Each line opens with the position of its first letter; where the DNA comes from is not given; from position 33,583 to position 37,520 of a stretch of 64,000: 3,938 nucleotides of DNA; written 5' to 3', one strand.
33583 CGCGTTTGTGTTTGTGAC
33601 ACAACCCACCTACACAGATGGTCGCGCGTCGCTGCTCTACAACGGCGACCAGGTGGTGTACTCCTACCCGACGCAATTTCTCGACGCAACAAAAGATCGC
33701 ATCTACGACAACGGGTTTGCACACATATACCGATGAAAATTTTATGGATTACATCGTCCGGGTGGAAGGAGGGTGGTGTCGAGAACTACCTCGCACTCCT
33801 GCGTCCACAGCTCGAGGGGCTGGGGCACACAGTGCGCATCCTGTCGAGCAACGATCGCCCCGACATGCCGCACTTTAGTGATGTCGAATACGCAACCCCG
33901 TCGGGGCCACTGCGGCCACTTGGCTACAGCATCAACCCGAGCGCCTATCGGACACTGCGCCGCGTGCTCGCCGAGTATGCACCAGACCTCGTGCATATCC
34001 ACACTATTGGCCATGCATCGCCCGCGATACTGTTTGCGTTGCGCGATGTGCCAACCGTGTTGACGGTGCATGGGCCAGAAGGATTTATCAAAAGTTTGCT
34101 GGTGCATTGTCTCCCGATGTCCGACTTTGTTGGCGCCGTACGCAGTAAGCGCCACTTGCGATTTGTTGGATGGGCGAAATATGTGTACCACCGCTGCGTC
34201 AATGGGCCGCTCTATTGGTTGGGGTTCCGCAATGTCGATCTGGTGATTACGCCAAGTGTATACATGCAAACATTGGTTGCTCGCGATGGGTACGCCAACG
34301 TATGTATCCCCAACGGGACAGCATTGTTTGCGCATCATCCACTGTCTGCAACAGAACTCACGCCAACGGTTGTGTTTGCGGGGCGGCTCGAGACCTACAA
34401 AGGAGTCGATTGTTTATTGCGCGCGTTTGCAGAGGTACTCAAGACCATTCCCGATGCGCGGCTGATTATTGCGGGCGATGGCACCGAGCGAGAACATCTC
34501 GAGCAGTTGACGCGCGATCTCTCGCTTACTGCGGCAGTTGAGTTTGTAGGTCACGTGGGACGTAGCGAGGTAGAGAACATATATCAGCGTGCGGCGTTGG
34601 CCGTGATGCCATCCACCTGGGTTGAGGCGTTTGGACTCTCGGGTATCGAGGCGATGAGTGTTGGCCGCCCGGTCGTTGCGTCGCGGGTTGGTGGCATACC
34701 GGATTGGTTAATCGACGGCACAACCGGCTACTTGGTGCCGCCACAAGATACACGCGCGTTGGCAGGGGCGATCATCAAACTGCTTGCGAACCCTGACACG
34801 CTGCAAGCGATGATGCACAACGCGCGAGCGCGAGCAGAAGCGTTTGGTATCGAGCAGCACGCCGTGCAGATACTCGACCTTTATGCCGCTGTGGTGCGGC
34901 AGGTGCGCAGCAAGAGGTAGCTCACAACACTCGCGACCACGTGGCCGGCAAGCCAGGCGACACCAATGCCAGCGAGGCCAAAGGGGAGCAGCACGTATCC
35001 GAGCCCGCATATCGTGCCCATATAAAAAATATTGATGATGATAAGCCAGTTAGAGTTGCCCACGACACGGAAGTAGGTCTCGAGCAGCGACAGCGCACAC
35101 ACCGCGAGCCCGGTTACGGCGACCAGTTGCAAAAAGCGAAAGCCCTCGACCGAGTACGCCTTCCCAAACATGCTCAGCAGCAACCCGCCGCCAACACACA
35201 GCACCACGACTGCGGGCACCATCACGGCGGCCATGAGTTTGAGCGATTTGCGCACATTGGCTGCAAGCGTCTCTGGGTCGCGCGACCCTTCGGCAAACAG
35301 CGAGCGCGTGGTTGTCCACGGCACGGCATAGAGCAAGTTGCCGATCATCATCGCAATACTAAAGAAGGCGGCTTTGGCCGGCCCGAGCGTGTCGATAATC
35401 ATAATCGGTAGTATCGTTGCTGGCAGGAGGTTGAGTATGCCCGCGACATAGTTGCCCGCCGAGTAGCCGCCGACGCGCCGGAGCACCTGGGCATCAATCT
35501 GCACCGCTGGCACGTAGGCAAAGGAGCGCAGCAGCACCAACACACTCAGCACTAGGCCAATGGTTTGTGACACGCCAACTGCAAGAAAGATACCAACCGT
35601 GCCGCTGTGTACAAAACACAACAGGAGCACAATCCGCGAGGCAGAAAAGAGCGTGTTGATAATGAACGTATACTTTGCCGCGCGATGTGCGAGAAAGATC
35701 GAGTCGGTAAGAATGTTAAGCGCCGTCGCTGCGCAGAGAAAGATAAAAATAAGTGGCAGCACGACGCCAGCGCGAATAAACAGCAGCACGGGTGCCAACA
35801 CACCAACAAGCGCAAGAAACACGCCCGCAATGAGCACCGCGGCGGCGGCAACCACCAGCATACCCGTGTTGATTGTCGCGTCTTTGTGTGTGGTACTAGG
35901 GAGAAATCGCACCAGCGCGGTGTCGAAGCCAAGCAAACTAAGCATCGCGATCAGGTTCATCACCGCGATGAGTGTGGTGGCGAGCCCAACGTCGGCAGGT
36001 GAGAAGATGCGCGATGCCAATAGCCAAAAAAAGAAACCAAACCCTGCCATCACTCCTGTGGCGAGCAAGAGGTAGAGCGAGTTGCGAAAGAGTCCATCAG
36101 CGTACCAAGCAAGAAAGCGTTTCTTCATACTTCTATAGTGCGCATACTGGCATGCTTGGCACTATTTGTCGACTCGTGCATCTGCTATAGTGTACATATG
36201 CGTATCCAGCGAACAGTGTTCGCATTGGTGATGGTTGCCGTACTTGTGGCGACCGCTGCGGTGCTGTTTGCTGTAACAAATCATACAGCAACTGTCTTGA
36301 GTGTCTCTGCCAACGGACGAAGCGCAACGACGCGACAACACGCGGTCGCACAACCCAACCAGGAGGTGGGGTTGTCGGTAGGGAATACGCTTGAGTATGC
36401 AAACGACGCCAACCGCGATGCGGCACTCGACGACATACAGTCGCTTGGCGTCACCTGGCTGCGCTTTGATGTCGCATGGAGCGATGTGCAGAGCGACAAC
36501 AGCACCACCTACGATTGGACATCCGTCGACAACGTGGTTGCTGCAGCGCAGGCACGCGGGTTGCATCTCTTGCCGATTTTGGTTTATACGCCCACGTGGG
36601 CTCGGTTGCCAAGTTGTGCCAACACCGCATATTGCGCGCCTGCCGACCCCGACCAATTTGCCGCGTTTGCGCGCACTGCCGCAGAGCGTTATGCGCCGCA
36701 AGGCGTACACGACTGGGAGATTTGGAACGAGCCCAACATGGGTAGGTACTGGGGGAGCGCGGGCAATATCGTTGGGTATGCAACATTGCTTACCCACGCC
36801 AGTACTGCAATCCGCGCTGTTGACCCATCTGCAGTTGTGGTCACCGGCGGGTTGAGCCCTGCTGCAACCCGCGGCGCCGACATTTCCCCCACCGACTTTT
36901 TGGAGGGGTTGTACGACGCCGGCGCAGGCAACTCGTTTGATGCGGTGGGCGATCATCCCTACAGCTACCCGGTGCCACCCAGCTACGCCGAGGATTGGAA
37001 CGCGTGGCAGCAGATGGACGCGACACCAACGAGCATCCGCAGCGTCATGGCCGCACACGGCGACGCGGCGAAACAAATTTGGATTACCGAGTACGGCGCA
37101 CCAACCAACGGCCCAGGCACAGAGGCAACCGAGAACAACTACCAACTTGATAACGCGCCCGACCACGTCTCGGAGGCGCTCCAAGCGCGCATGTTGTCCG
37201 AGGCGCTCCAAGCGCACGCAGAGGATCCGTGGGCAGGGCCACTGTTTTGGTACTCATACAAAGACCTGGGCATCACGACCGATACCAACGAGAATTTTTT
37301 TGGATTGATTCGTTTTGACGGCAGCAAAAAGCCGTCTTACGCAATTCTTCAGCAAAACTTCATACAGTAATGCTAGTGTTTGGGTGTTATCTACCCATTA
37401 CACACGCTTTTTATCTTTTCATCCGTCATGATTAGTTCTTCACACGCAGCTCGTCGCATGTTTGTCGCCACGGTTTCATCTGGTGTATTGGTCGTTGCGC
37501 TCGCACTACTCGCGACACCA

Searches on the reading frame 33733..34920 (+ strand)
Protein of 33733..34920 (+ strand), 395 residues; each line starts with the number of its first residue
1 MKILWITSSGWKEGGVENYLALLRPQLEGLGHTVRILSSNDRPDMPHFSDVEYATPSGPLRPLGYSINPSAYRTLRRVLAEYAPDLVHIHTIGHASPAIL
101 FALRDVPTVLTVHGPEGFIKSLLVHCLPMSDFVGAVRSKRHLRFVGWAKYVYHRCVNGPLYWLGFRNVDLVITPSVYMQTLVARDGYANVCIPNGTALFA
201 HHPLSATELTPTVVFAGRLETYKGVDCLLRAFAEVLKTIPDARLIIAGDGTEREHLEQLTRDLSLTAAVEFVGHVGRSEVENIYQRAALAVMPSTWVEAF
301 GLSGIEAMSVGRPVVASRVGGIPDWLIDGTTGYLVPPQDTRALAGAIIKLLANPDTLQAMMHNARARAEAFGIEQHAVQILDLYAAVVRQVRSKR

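Call 7: search_protein_families(library=pfam, proteins=[window:33733-34920:+], max_evalue=0.01)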
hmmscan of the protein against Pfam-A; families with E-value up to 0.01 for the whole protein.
window:33733-34920:+ (395 aa): 7 families
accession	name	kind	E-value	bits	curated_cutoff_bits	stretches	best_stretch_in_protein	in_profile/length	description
PF00534.26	Glycos_transf_1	-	3.9e-43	147.4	26.4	1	210-366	15-171/172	Glycosyl transferases group 1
PF13692.12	Glyco_trans_1_4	-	2.2e-40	138.7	27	1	211-353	2-142/142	Glycosyl transferases group 1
PF13439.12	Glyco_transf_4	-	4e-23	82.7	28.5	1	14-195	2-165/170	Glycosyltransferase Family 4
PF13579.12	Glyco_trans_4_4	-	2.1e-18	67.6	29.7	1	14-195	1-158/158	Glycosyl transferase 4-like domain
PF20706.3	GT4-conflict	-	1.5e-13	50.9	26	1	208-366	195-370/385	Family 4 Glycosyltransferase in conflict systems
PF13524.12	Glyco_trans_1_2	-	9.9e-08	32.5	25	1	231-370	4-131/144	Glycosyl transferase-like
PF13477.12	Glyco_trans_4_2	-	6.7e-05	23.5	23.4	1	31-114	24-108/139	Glycosyl transferase 4-like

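Call 64: search_protein_families(library=ncbifam, proteins=[window:33733-34920:+], max_evalue=0.001)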
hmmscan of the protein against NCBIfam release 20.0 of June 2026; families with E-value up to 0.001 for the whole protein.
window:33733-34920:+ (395 aa): 48 families (the best 25 are shown)
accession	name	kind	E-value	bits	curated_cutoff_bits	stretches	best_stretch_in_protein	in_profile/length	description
NF041876.1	EPS_EpsE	equivalog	5.3e-33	114.8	400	1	212-375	216-384/389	exopolysaccharide biosynthesis GT4 family glycosyltransferase EpsE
TIGR03999.1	thiol_BshA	equivalog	5.4e-33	114.4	273.7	1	214-388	203-374/375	N-acetyl-alpha-D-glucosaminyl L-malate synthase BshA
TIGR03449.1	mycothiol_MshA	equivalog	6.1e-32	111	462.5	1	209-388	219-404/406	D-inositol-3-phosphate glycosyltransferase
TIGR03088.1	stp2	hypoth_equivalog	4.3e-29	101.7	409.05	1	212-386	196-372/374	TIGR03088 family PEP-CTERM/XrtA system glycosyltransferase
TIGR04063.1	stp3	hypoth_equivalog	3.5e-26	92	442.05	1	211-369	214-376/397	TIGR04063 family PEP-CTERM/XrtA system glycosyltransferase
TIGR04157.1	glyco_rSAM_CFB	subfamily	9.9e-26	90.6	400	1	212-368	229-389/406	TIGR04157 family glycosyltransferase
TIGR02149.1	glgA_Coryne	subfamily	3.8e-25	88.8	302.4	1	208-388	202-391/391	glycogen synthase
TIGR04047.1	MSMEG_0565_glyc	hypoth_equivalog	1.9e-20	73.3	259.85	1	207-385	190-372/373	MSMEG_0565 family glycosyltransferase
NF012028.0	PRK15484.1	subfamily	2.4e-19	69.7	618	1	210-359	193-350/380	lipopolysaccharide N-acetylglucosaminyltransferase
NF050056.1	ProtGlycPglH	equivalog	1.4e-18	67.1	600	1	205-386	174-352/354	GalNAc-alpha-(1->4)-GalNAc-alpha-(1->3)-diNAcBac-PP-undecaprenol alpha-1,4-N-acetyl-D-galactosaminyltransferase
NF047880.1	glyco_SdgA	exception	7.2e-18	64.4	800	1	213-372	318-475/488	serine-aspartate repeat adhesin O-glycosyltransferase SdgA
NF038229.1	Glyco4_Geo_Pelo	equivalog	2.2e-17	63.1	400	1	190-388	136-337/338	GPMC system family 4 glycosyltransferase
NF049988.1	MGlcDAGSynMgs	equivalog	3.7e-17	62.8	400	1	216-393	219-393/398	alpha-monoglucosyldiacylglycerol synthase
TIGR02095.1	glgA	subfamily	2.1e-16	59.6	328.45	1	197-385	281-475/477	glycogen/starch synthase, ADP-glucose type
NF046085.1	XrtY_assoc_Gly1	equivalog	2.5e-15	56.2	400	1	212-388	211-385/387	XrtY-associated glycosyltransferase XYAG1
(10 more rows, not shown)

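Call 80: search_protein_families(library=padloc, proteins=[window:33733-34920:+], max_evalue=0.001)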
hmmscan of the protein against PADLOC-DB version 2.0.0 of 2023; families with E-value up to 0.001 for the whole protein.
window:33733-34920:+ (395 aa): 0 families

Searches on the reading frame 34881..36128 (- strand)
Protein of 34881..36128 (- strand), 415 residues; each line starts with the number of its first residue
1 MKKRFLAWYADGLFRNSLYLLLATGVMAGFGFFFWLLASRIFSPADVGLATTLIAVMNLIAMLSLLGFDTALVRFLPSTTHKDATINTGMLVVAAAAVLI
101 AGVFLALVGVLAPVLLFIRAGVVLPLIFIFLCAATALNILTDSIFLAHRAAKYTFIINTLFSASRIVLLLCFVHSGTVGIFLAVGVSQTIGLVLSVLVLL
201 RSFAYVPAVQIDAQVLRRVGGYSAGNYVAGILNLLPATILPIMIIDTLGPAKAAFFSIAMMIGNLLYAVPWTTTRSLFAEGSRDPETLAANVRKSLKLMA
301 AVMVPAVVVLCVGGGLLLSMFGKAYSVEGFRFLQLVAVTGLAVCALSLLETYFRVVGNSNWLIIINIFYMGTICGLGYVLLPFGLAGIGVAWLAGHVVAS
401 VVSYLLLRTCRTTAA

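Call 7: search_protein_families(library=pfam, proteins=[window:34881-36128:-], max_evalue=0.01)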
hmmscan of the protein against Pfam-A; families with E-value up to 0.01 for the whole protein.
window:34881-36128:- (415 aa): 2 families
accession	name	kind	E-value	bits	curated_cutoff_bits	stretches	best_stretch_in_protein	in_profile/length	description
PF01943.22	Polysacc_synt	-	4.4e-13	49.7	28.2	1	14-266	2-254/274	Polysaccharide biosynthesis protein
PF13440.11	Polysacc_synt_3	-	2.7e-10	40.4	23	1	39-321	3-284/293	Polysaccharide biosynthesis protein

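Call 64: search_protein_families(library=ncbifam, proteins=[window:34881-36128:-], max_evalue=0.001)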
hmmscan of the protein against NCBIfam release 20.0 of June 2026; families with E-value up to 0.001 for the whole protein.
window:34881-36128:- (415 aa): 0 families

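Call 80: search_protein_families(library=padloc, proteins=[window:34881-36128:-], max_evalue=0.001)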
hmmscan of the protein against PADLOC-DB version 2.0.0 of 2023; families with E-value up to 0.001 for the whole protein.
window:34881-36128:- (415 aa): 0 families

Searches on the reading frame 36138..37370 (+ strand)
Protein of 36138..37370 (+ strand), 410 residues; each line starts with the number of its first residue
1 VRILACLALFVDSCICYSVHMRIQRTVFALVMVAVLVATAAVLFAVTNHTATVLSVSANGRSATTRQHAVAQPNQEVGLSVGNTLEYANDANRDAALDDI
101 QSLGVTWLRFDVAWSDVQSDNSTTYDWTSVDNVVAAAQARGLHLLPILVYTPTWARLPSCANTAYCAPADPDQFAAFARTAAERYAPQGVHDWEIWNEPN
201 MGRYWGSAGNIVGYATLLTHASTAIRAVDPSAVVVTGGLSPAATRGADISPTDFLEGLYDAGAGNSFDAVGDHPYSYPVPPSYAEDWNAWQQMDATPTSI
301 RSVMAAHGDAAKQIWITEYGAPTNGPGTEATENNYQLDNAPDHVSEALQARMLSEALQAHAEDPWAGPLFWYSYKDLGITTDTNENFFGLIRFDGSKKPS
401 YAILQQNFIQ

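Call 7: search_protein_families(library=pfam, proteins=[window:36138-37370:+], max_evalue=0.01)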
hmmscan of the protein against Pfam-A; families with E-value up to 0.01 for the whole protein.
window:36138-37370:+ (410 aa): 3 families
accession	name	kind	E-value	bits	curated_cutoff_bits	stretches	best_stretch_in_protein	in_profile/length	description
PF00150.24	Cellulase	-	7.5e-14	52.3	23.5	1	74-335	5-251/272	Cellulase (glycosyl hydrolase family 5)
PF01229.23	Glyco_hydro_39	-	1e-06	28.3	26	1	120-276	69-227/472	Glycosyl hydrolases family 39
PF01373.23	Glyco_hydro_14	-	0.0035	16.8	27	1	94-149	19-74/402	Glycosyl hydrolase family 14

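Call 64: search_protein_families(library=ncbifam, proteins=[window:36138-37370:+], max_evalue=0.001)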
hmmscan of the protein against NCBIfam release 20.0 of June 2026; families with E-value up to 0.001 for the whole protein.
window:36138-37370:+ (410 aa): 0 families
